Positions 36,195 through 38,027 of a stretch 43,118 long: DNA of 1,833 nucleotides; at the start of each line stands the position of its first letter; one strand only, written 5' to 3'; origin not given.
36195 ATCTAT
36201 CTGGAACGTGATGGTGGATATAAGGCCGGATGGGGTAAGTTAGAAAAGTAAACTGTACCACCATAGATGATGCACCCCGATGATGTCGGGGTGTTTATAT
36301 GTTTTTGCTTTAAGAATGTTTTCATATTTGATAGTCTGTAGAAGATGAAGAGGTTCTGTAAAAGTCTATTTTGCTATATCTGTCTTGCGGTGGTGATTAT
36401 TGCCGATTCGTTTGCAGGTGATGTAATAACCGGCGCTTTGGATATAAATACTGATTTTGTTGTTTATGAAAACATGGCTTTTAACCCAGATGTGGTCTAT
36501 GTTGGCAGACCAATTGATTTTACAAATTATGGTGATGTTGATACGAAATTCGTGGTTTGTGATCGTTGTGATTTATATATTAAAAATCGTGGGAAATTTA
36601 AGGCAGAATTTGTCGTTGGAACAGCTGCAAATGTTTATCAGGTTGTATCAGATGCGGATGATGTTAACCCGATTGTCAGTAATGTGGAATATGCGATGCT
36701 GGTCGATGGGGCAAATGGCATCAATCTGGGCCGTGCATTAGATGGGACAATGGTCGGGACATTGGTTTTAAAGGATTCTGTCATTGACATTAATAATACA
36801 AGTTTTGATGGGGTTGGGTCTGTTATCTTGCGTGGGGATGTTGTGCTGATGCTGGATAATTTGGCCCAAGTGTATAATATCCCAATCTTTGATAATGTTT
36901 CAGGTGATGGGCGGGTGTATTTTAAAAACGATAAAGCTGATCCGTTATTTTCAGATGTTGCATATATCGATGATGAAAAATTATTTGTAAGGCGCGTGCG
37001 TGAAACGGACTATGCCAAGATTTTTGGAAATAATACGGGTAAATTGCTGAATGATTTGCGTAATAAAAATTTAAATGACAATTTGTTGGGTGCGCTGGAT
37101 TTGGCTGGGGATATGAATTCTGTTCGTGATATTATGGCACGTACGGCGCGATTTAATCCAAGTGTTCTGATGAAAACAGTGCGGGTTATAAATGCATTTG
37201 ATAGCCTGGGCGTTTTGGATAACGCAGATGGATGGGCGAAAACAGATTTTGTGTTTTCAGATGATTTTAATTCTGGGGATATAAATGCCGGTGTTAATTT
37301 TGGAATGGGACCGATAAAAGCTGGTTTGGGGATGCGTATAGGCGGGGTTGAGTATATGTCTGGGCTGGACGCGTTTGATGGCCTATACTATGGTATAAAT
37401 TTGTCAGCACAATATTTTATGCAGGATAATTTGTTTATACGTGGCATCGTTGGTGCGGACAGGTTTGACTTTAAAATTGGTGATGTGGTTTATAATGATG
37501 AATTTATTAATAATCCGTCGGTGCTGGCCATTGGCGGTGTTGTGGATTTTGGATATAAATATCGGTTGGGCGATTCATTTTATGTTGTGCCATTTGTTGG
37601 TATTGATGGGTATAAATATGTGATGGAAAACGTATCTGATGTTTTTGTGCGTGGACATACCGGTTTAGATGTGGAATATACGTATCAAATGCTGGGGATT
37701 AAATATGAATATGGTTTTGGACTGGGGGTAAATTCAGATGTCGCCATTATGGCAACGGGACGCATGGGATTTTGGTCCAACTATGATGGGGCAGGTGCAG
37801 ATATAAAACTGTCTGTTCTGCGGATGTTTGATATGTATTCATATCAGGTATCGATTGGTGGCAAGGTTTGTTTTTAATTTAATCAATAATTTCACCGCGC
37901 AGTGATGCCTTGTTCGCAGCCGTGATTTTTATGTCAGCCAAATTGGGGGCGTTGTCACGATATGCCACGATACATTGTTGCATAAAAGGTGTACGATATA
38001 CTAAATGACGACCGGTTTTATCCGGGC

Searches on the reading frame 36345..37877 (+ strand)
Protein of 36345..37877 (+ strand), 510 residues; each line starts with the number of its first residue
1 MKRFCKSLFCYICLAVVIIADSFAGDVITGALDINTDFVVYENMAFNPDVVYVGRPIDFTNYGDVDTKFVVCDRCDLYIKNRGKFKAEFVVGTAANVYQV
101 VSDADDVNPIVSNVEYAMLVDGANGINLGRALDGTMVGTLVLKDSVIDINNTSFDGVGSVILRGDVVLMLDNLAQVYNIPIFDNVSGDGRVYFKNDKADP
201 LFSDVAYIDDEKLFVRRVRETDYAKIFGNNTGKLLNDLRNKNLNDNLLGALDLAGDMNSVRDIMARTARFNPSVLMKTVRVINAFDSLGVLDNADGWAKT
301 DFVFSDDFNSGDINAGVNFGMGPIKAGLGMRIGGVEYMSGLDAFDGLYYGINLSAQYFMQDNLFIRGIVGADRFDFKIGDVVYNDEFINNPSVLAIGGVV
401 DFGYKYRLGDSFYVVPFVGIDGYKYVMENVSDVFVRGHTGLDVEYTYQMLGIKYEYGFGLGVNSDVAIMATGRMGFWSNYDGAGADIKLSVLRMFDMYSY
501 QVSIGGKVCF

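Call 71: search_protein_families(library=pfam, proteins=[window:36345-37877:+], max_evalue=0.0001)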
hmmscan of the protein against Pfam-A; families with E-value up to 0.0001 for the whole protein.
window:36345-37877:+ (510 aa): 1 family
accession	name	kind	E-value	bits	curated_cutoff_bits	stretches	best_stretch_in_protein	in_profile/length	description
PF03797.25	Autotransporter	-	5e-05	23.6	26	1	348-488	66-210/255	Autotransporter beta-domain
